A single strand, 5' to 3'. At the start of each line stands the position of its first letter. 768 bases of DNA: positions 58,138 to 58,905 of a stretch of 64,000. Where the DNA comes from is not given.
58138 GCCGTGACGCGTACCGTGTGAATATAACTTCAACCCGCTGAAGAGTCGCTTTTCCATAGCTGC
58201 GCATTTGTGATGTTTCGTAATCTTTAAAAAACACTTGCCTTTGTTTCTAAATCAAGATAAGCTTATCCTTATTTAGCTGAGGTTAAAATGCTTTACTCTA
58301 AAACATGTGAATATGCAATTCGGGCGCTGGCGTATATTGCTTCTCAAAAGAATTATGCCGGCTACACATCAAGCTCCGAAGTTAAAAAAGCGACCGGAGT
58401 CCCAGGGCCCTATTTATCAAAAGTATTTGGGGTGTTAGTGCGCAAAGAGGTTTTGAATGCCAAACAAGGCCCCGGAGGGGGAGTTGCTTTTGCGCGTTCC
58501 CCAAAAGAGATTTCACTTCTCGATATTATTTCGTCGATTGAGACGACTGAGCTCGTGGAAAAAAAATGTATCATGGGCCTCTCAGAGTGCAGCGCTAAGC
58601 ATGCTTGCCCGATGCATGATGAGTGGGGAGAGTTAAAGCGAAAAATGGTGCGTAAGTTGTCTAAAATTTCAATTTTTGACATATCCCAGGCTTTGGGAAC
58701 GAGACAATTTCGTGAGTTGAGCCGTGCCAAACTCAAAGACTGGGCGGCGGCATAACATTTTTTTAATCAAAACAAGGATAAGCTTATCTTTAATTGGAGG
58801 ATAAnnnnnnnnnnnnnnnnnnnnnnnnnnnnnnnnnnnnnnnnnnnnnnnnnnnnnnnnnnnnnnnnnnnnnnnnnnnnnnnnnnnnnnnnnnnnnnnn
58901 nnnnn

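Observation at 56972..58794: Palindromic operator family (core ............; two 20-bp perfect copies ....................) defining a putative NsrR-type regulon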

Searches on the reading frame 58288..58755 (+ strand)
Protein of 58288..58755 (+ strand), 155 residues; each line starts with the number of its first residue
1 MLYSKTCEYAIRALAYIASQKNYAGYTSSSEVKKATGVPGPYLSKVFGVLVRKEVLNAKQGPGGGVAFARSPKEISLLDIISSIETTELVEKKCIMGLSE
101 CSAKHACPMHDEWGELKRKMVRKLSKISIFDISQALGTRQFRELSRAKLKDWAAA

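Call 7: search_protein_families(library=ncbifam, proteins=[window:58288-58755:+])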
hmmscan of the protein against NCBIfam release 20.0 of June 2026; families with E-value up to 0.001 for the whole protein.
window:58288-58755:+ (155 aa): 6 families
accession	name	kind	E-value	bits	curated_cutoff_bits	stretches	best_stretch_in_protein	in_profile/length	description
TIGR00738.1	rrf2_super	superfamily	4.1e-27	94.7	73.3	1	1-132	1-130/132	Rrf2 family transcriptional regulator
TIGR02944.1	suf_reg_Xantho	equivalog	2.3e-16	60.3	110.65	1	4-132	5-130/130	SUF system Fe-S cluster assembly regulator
TIGR02010.1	IscR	equivalog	1.9e-15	56.9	207.55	1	7-132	7-129/135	Fe-S cluster assembly transcriptional regulator IscR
NF008886.0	PRK11920.1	equivalog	3.9e-12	46.1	193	1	3-134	3-132/153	iron-responsive transcriptional regulator RirA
NF008240.0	PRK11014.1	equivalog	7.7e-11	42.2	182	1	6-132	6-127/141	nitric oxide-sensing transcriptional repressor NsrR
NF008110.0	PRK10857.1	equivalog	2.5e-09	37.1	275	1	7-132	7-129/164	Fe-S cluster assembly transcriptional regulator IscR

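Call 8: search_protein_families(library=pfam, proteins=[window:58288-58755:+])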
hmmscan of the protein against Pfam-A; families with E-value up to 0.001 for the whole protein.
window:58288-58755:+ (155 aa): 1 family
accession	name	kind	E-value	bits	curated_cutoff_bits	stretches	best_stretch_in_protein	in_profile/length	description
PF02082.26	Rrf2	-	1.3e-25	90.5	30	1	4-133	2-130/132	Iron-dependent Transcriptional regulator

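Call 9: find_homologous_proteins(query=window:58288-58752:+)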
Query window:58288-58752:+ (155 aa): 111 proteins with E <= 0.001 among 136 candidates.
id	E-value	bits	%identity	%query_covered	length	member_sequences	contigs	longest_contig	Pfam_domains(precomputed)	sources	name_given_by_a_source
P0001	3.1e-95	334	99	100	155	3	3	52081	PF02082.27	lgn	-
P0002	9.9e-80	283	81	100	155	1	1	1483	PF02082.27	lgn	-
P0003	2.0e-78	279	80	100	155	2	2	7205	PF02082.27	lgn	-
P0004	1.2e-71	257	73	100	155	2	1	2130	PF02082.27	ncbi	-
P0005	2.4e-69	250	74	100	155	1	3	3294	PF02082.27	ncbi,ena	-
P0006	1.4e-60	221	68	96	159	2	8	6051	PF02082.27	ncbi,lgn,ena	-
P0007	1.7e-55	205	63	96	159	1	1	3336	PF02082.27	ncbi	-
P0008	8.9e-47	176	55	96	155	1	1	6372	PF02082.27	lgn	-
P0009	8.0e-36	141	46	97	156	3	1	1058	PF02082.27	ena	-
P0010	3.8e-34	135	41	97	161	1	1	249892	PF02082.27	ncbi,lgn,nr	ncbi:MAG: Rrf2 family transcriptional regulator [Candidatus Omnitrophota bacterium]|nr:Rrf2 family t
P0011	1.0e-32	131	40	96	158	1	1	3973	PF02082.27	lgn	-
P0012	3.6e-32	129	42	97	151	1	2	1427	PF02082.27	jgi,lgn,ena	-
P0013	8.0e-32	128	41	97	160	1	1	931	PF02082.27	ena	-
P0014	1.3e-31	127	41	97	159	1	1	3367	PF02082.27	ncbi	-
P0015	1.9e-29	120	41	97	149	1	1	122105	PF02082.27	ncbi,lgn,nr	ncbi:MAG: Rrf2 family transcriptional regulator [Candidatus Omnitrophota bacterium]|nr:Rrf2 family t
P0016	1.8e-27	114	75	51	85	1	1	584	PF02082.27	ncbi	-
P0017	1.5e-26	111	43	90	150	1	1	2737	PF02082.27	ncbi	-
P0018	1.8e-25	107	42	88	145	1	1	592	PF02082.27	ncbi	-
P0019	3.1e-25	107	43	92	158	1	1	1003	PF02082.27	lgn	-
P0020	7.0e-25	105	35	97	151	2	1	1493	PF02082.27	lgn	-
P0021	1.3e-24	105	40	86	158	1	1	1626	PF02082.27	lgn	-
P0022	1.7e-24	104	39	88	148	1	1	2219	PF02082.27,PF12802.14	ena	-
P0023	1.8e-24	104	42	88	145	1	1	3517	PF02082.27,PF12802.14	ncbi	-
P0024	2.8e-24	104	36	90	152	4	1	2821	PF02082.27,PF12802.14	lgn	-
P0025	2.8e-24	104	37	97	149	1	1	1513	PF02082.27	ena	-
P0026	3.0e-24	103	42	88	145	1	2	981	PF02082.27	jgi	-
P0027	4.7e-24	103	39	88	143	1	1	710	PF02082.27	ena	-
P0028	4.9e-24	103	41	86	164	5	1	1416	PF02082.27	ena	-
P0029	6.3e-24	102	39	90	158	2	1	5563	PF02082.27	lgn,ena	-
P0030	6.5e-24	102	42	88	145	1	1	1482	PF02082.27,PF12802.14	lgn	-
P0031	6.6e-24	102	42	88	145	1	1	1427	PF02082.27,PF12802.14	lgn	-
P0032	8.4e-24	102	37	87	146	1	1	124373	PF02082.27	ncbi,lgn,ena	-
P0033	8.6e-24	102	38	88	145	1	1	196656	PF02082.27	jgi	jgi:Rrf2 family protein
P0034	8.7e-24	102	42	88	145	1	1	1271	PF02082.27,PF12802.14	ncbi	-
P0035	8.8e-24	102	42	88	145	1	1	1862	PF02082.27,PF12802.14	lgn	-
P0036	1.2e-23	101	42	85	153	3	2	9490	PF02082.27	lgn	-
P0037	1.3e-23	101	43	88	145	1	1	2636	PF02082.27,PF12802.14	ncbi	-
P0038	1.6e-23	101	43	88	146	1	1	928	PF02082.27,PF12802.14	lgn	-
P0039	1.7e-23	101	41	88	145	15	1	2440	PF02082.27,PF12802.14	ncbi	-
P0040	1.7e-23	101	39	78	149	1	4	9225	PF02082.27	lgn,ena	-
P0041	1.9e-23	101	42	88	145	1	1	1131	PF02082.27,PF12802.14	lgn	-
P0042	2.3e-23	101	40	88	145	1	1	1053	PF02082.27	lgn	-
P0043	2.6e-23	100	37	90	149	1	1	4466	PF02082.27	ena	-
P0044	3.1e-23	100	42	88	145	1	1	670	PF02082.27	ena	-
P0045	3.6e-23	100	38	88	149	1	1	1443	PF02082.27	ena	-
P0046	4.1e-23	100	41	88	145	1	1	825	PF02082.27,PF12802.14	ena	-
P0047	7.1e-23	99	40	91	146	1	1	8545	PF02082.27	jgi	jgi:Rrf2 family protein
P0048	1.3e-22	98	36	95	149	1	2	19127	PF02082.27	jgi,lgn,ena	-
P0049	1.6e-22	98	40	88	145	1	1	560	PF02082.27,PF12802.14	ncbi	-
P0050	1.8e-22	98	38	78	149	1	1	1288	PF02082.27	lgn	-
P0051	2.4e-22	97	40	88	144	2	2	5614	PF02082.27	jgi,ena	-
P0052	2.5e-22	97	38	91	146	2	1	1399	PF02082.27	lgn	-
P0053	2.7e-22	97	40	88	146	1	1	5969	PF02082.27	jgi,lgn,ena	-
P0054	3.2e-22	97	44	75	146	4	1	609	PF02082.27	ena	-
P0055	4.5e-22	96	41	94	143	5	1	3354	PF02082.27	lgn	-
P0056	4.5e-22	96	38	95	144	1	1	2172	PF02082.27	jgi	jgi:Rrf2 family protein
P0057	4.6e-22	96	42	88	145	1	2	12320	PF02082.27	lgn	-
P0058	5.4e-22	96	40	88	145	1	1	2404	PF02082.27,PF12802.14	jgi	jgi:Rrf2 family protein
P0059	6.8e-22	96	40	88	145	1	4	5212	PF02082.27,PF12802.14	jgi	-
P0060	6.8e-22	96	40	88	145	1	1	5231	PF02082.27,PF12802.14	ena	-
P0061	9.0e-22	95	40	88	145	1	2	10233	PF02082.27,PF12802.14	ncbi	ncbi:MAG: Rrf2 family transcriptional regulator [Gemmatimonadota bacterium]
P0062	9.7e-22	95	39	88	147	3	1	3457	PF02082.27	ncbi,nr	ncbi:MAG: Rrf2 family transcriptional regulator [Gemmatimonadota bacterium]|nr:Rrf2 family transcrip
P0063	1.1e-21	95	39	88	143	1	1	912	PF02082.27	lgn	-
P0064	1.2e-21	95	40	88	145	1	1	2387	PF02082.27,PF12802.14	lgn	-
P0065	1.3e-21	95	40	88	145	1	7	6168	PF02082.27,PF12802.14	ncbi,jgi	-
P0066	1.4e-21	95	40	88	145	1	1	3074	PF02082.27,PF12802.14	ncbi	-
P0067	1.8e-21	94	37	92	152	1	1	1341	PF02082.27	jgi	jgi:Rrf2 family protein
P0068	2.0e-21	94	40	88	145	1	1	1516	PF02082.27,PF12802.14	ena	-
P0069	2.3e-21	94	34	97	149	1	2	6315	PF02082.27,PF12802.14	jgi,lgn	jgi:Rrf2 family protein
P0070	2.7e-21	94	35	95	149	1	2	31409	PF02082.27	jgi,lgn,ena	-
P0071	3.3e-21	94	38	88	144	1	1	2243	PF02082.27,PF12802.14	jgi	-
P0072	3.6e-21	93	39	88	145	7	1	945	PF02082.27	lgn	-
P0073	3.7e-21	93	40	88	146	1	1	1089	PF02082.27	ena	-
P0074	4.1e-21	93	39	91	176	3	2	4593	PF02082.27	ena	-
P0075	5.5e-21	93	39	88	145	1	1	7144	PF02082.27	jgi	jgi:Rrf2 family protein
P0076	6.2e-21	93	38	88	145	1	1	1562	PF02082.27,PF12802.14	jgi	jgi:Rrf2 family iron-sulfur cluster assembly transcriptional regulator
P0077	6.3e-21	93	39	83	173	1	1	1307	PF02082.27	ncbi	-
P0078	6.5e-21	93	35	87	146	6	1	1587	PF02082.27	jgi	jgi:Rrf2 family protein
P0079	7.2e-21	92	40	85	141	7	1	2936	PF02082.27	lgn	-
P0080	7.9e-21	92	38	87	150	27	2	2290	PF02082.27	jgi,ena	jgi:Rrf2 family protein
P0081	9.4e-21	92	39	87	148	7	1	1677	PF02082.27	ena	-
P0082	1.2e-20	92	39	87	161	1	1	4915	PF02082.27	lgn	-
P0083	1.5e-20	91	39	88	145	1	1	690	PF02082.27,PF12802.14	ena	-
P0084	2.7e-20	91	39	87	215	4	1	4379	PF02082.27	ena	-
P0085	3.0e-20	90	39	87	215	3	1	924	PF02082.27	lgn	-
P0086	5.1e-20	90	35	85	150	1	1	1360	PF02082.27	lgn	-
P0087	1.2e-19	89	38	86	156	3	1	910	PF02082.27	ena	-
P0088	2.6e-19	87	37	88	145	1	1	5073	PF02082.27,PF12802.14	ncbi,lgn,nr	ncbi:MAG: Rrf2 family transcriptional regulator [Gemmatimonadales bacterium]|nr:MAG: Rrf2 family tra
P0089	3.5e-19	87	32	85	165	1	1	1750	PF02082.27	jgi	jgi:Rrf2 family protein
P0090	8.4e-19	86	36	90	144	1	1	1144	PF02082.27,PF12802.14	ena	-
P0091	2.6e-18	84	43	66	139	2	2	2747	PF02082.27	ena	-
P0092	1.3e-17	82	30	85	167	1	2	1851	PF02082.27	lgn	-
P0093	1.3e-17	82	30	85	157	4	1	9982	PF02082.27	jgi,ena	-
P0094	1.0e-16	79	31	85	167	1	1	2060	PF02082.27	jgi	jgi:Rrf2 family protein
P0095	2.4e-16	78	29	87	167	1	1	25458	PF02082.27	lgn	-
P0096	3.9e-16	77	32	83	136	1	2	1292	PF02082.27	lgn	-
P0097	5.6e-16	77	49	57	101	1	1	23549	PF02082.27,PF12802.14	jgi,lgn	jgi:Rrf2 family protein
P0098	8.9e-16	76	28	87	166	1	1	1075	PF02082.27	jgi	jgi:Rrf2 family protein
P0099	9.7e-16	76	38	66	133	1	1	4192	PF02082.27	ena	-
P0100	6.4e-14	70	35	85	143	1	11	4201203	PF02082.27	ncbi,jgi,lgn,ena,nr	ncbi:MAG: Rrf2 family transcriptional regulator [Saprospiraceae bacterium]|jgi:Rrf2 family iron-sulf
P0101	6.5e-14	70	33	85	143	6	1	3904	PF02082.27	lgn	-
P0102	8.6e-14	70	29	88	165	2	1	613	PF02082.27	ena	-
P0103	3.4e-12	64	35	85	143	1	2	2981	PF02082.27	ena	-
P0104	8.3e-12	63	32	86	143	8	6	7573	PF02082.27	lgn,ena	-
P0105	5.2e-11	60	27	88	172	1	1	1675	PF02082.27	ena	-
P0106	4.8e-9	54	32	83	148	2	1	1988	PF02082.27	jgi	-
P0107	2.3e-8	52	50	45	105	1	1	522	PF02082.27,PF01978.26,PF12802.14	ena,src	-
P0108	4.8e-7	48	29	84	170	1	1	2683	PF02082.27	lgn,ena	-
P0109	6.1e-7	47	32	84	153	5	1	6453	PF02082.27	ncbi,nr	ncbi:MAG TPA: Rrf2 family transcriptional regulator [Candidatus Kapabacteria bacterium]|nr:Rrf2 fami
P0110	1.3e-6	46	33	65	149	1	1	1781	PF02082.27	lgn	-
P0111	5.2e-4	38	31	81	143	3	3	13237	PF02082.27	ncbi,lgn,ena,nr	ncbi:Rrf2 family transcriptional regulator [bacterium]|nr:Rrf2 family transcriptional regulator [bac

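Call 12: find_related_loci(query=A1, collection=genome_contigs, flank=6000)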
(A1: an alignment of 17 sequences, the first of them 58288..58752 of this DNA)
Query A1 (155 aa) in genome_contigs; peptide patterns used: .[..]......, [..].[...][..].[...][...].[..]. (x = any residue, [..] = any of these).
62 stretches matched a pattern; 31 encode a relative of the query (tblastn E <= 1e-3); 31 distinct loci.
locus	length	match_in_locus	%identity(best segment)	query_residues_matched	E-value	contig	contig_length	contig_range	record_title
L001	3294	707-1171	74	1-155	3e-77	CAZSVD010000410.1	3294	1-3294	MAG TPA_asm: uncultured bacterium isolate SRP135725_co2_92 genome assembly, contig: k141_406293, whole genome shotgun se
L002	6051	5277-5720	68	1-149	6e-68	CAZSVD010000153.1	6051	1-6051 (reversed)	MAG TPA_asm: uncultured bacterium isolate SRP135725_co2_92 genome assembly, contig: k141_2934834, whole genome shotgun s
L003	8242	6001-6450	46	1-151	2e-46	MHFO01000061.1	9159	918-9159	MAG: Omnitrophica bacterium RIFCSPLOWO2_01_FULL_50_24 rifcsplowo2_01_scaffold_48551, whole genome shotgun sequence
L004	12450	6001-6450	41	1-151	5e-41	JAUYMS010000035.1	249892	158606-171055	MAG: Candidatus Omnitrophota bacterium isolate C24_metabat.bin.98 C24_k141_941637, whole genome shotgun sequence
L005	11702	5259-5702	43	1-150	2e-40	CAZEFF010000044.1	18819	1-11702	MAG TPA_asm: uncultured bacterium isolate SRP342105_co1_304 genome assembly, contig: NODE_3921_length_18819_cov_7.288371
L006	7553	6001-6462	40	1-155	6e-40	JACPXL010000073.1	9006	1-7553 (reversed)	MAG: Candidatus Omnitrophota bacterium isolate NC_groundwater_836_Pr1_B-0.1um_47_21 Montesol18_Bp1_scaffold_1318357, who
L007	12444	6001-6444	41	1-150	2e-36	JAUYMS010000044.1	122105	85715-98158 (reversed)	MAG: Candidatus Omnitrophota bacterium isolate C24_metabat.bin.98 C24_k141_123541, whole genome shotgun sequence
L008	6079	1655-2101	37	1-150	8e-36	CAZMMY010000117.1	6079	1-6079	MAG TPA_asm: uncultured bacterium isolate SRP342105_co1_337 genome assembly, contig: NODE_18479_length_6079_cov_4.292663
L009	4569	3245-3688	36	1-150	2e-34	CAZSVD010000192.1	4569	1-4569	MAG TPA_asm: uncultured bacterium isolate SRP135725_co2_92 genome assembly, contig: k141_4494907, whole genome shotgun s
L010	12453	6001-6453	39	1-151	4e-34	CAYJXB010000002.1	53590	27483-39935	MAG TPA_asm: uncultured Planctomycetia bacterium isolate ERP125453_co1_485 genome assembly, contig: NODE_416_length_5359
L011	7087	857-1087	73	1-78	3e-31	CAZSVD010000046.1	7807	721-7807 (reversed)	MAG TPA_asm: uncultured bacterium isolate SRP135725_co2_92 genome assembly, contig: k141_842376, whole genome shotgun se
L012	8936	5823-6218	41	1-132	5e-31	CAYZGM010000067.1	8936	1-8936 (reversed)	MAG TPA_asm: uncultured Planctomycetia bacterium isolate binchicken_co248_287 genome assembly, contig: NODE_11577_length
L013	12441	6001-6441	39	1-148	2e-29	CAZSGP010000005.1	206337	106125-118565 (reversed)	MAG TPA_asm: uncultured Planctomycetia bacterium isolate SRP278252_co1_282 genome assembly, contig: NODE_41_length_20633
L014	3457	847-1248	39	1-136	3e-29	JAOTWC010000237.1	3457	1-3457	MAG: Gemmatimonadota bacterium isolate 13_May_SF_Bin66 13_May_SF_Bin66_scaffold_30513_c1, whole genome shotgun sequence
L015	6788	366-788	36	1-142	1e-28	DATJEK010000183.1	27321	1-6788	MAG TPA_asm: Candidatus Eisenbacteria bacterium isolate SMAG_U15431 k141_9144595, whole genome shotgun sequence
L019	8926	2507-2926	38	1-142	2e-26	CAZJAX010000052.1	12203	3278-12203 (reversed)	MAG TPA_asm: uncultured Planctomycetia bacterium isolate SRP342105_co2_14 genome assembly, contig: NODE_5532_length_1220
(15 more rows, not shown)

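Call 25: search_protein_families(library=pfam, proteins=[L001:1209-1718:+, L001:1753-3294:+, L009:3845-4567:+, L013:3113-4918:+, L013:4911-5993:+, L013:1247-3049:-, L019:644-2482:+, L019:3022-5076:+, L013:6493-7257:+, L001:2-586:+])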
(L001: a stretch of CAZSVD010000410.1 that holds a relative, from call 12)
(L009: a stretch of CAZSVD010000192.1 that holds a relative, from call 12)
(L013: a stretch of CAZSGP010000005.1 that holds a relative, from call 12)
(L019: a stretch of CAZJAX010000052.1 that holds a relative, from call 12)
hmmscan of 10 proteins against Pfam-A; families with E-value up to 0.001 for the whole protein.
L001:1209-1718:+ (169 aa): 1 family
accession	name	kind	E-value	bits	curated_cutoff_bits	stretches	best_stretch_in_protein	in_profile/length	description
PF01814.28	Hemerythrin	-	1.2e-21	78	25.3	1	18-138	3-127/127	Hemerythrin HHE cation binding domain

L001:1753-3294:+ (514 aa): 1 family
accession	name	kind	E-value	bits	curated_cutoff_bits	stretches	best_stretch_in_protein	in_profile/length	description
PF22085.1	NorB_cytochrome_c-like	-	3e-64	217.1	29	1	48-220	2-181/181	Nitric oxide reductase subunit B, cytochrome c-like domain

L009:3845-4567:+ (241 aa): 1 family
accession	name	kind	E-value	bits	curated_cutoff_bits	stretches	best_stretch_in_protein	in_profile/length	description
PF00115.25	COX1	-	2.4e-48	165.5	34.8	1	19-240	2-236/436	Cytochrome C and Quinol oxidase polypeptide I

L013:3113-4918:+ (601 aa): 0 families

L013:4911-5993:+ (360 aa): 2 families
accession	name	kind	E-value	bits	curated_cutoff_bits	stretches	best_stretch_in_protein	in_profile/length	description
PF04055.27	Radical_SAM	-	1.2e-18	68.2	29.5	1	14-155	2-144/166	Radical SAM superfamily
PF13353.11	Fer4_12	-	5.3e-06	27.2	22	1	16-82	12-77/137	4Fe-4S single cluster domain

L013:1247-3049:- (600 aa): 7 families
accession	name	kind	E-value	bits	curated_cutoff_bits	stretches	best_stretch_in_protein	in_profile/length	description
PF02421.24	FeoB_N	-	1.3e-53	181.2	27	1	15-169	2-156/156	Ferrous iron transport protein B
PF07670.19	Gate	-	9.8e-31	106.8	29.6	2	313-404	4-101/104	Nucleoside recognition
PF01926.29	MMR_HSR1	-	2.5e-22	79.6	21.9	1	15-126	1-112/113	50S ribosome-binding GTPase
PF07664.17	FeoB_C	-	2.8e-12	46.6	26.6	1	412-462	2-54/54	Ferrous iron transport protein B C terminus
PF04548.22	AIG1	-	1.1e-05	25.3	27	1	15-87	2-74/212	AIG1 family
PF03193.22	RsgA_GTPase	-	0.00014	22.2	30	0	99-170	37-105/174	RsgA GTPase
PF00009.33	GTP_EFTU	-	0.0003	20.9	26.5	0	15-170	5-183/188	Elongation factor Tu GTP binding domain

L019:644-2482:+ (612 aa): 0 families

L019:3022-5076:+ (684 aa): 2 families
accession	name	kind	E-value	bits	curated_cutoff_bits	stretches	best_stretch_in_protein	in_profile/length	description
PF13597.11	NRDD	-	4.7e-176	587.2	26.2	1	135-666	2-529/562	Anaerobic ribonucleoside-triphosphate reductase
PF03477.21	ATP-cone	-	2.4e-19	70.1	25.8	1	19-105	4-87/88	ATP cone domain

L013:6493-7257:+ (254 aa): 1 family
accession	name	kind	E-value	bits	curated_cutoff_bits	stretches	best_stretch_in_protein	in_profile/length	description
PF04055.27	Radical_SAM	-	5.6e-09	36.8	29.5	1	34-167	6-133/166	Radical SAM superfamily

L001:2-586:+ (194 aa): 0 families

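Call 26: search_protein_families(library=pfam, proteins=[L004:6487-7668:+, L004:7674-8132:+, L005:5693-6901:+, L005:6898-7917:+, L008:2137-3273:+, L010:6429-7559:+, L010:7556-8998:+, L012:6330-7775:+, L012:7784-8935:+, L006:6462-7397:+])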
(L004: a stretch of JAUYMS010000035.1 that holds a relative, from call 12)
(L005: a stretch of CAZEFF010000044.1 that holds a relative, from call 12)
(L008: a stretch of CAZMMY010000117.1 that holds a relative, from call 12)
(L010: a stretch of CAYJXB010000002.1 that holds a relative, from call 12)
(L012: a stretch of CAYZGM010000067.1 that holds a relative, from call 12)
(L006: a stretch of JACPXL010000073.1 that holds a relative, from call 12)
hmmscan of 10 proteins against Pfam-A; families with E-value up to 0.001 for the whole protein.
L004:6487-7668:+ (393 aa): 1 family
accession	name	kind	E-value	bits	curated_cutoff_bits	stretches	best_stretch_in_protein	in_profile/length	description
PF00487.30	FA_desaturase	-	3.4e-15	56.9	29.7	1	47-254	5-232/253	Fatty acid desaturase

L004:7674-8132:+ (152 aa): 1 family
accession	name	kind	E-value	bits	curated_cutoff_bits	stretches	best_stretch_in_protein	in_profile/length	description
PF00042.28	Globin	-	2.7e-06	28.3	22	1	43-139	3-110/117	Globin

L005:5693-6901:+ (402 aa): 1 family
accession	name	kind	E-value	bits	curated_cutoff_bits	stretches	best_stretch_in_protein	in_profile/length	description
PF00487.30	FA_desaturase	-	7e-16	59.2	29.7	1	61-266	5-230/253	Fatty acid desaturase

L005:6898-7917:+ (339 aa): 2 families
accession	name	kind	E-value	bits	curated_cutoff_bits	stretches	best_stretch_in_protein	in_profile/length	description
PF04055.27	Radical_SAM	-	4.2e-18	66.5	29.5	1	30-190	2-161/166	Radical SAM superfamily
PF13186.11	SPASM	-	5.7e-08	33.4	21.5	1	227-293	1-66/67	Iron-sulfur cluster-binding domain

L008:2137-3273:+ (378 aa): 1 family
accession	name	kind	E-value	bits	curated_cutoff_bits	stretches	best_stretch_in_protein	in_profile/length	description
PF00487.30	FA_desaturase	-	1.1e-16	61.9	29.7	1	41-249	3-231/253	Fatty acid desaturase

L010:6429-7559:+ (376 aa): 2 families
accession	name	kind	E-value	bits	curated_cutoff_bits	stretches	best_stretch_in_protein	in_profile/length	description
PF04055.27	Radical_SAM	-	2.4e-18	67.3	29.5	1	29-184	2-163/166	Radical SAM superfamily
PF13186.11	SPASM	-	0.00032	21.4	21.5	1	277-332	5-66/67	Iron-sulfur cluster-binding domain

L010:7556-8998:+ (480 aa): 4 families
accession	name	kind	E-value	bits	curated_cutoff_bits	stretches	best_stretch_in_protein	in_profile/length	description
PF01593.30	Amino_oxidase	-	2e-49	169.5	19.8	1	11-467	1-442/443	Flavin containing amine oxidoreductase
PF13450.12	NAD_binding_8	-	3.7e-13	50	21.9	1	6-77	1-68/68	NAD(P)-binding Rossmann-like domain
PF13454.12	NAD_binding_9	-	6.4e-07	29.9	21.8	1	5-51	1-45/155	FAD-NAD(P)-binding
PF01266.30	DAO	-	1.8e-05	24.9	27.9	1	3-45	1-38/353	FAD dependent oxidoreductase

L012:6330-7775:+ (481 aa): 5 families
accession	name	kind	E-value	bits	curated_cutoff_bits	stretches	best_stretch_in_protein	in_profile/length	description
PF13447.11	Multi-haem_cyto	-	4e-24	85.7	21.9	1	183-332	93-232/269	Seven times multi-haem cytochrome CxxCH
PF13435.11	Cytochrome_C554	-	4e-11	44.1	20.8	1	208-270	2-63/84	Cytochrome c554 and c-prime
PF14522.11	Cytochrome_C7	-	5.8e-11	42.5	24.8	1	146-212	12-66/67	Cytochrome c7 and related cytochrome c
PF14537.11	Cytochrom_c3_2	-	1.5e-08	35.4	25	0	92-212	8-78/79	Cytochrome c3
PF09699.15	Paired_CXXCH_1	-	3.3e-08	33.5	20.6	0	185-213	6-37/41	Doubled CXXCH motif (Paired_CXXCH_1)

L012:7784-8935:+ (384 aa): 1 family
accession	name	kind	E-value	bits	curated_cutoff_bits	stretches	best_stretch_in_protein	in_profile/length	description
PF13372.12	Alginate_exp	-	1.5e-15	57.3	25.2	1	198-381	108-271/395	Alginate export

L006:6462-7397:+ (311 aa): 1 family
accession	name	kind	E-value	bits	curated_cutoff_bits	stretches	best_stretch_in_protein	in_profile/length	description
PF00487.30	FA_desaturase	-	3.7e-15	56.8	29.7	1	50-254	8-230/253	Fatty acid desaturase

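Call 27: find_encoding_contigs(protein=P0003, flank=8000, max_places=4)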
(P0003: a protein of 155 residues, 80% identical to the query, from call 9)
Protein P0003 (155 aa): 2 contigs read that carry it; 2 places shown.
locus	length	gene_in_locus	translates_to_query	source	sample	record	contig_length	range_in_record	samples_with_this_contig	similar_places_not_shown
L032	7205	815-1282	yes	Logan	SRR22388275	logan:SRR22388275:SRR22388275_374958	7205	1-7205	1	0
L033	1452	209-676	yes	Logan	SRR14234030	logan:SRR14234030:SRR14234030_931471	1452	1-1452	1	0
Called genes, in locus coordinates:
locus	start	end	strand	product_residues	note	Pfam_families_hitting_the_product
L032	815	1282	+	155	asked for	PF02082:Rrf2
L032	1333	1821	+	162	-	PF01814:Hemerythrin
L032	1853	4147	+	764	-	PF22085:NorB_cytochrome_c-like, PF00115:COX1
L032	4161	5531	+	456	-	PF13372:Alginate_exp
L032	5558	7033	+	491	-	PF07732:Cu-oxidase_3, PF07731:Cu-oxidase_2 (faint), PF00034:Cytochrom_C, PF13442:Cytochrome_CBB3 (weak)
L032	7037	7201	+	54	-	-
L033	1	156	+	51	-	?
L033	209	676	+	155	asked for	PF02082:Rrf2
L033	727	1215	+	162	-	PF01814:Hemerythrin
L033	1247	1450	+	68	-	?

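Call 28: find_encoding_contigs(protein=P0008, flank=8000, max_places=4)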
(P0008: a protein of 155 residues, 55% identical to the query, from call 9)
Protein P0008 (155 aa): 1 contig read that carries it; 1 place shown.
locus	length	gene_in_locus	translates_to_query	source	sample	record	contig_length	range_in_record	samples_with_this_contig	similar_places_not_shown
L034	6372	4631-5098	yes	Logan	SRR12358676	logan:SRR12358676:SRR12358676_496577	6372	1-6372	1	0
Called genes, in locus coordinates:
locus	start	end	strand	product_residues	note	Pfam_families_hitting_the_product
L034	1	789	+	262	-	?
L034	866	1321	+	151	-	PF02082:Rrf2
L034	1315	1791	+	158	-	PF03264:Cytochrom_NNT, PF14522:Cytochrome_C7 (faint)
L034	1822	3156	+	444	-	PF02335:Cytochrom_C552, PF14522:Cytochrome_C7 (faint)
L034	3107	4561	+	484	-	PF13372:Alginate_exp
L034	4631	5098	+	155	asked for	PF02082:Rrf2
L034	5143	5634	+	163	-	PF01814:Hemerythrin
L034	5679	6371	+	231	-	?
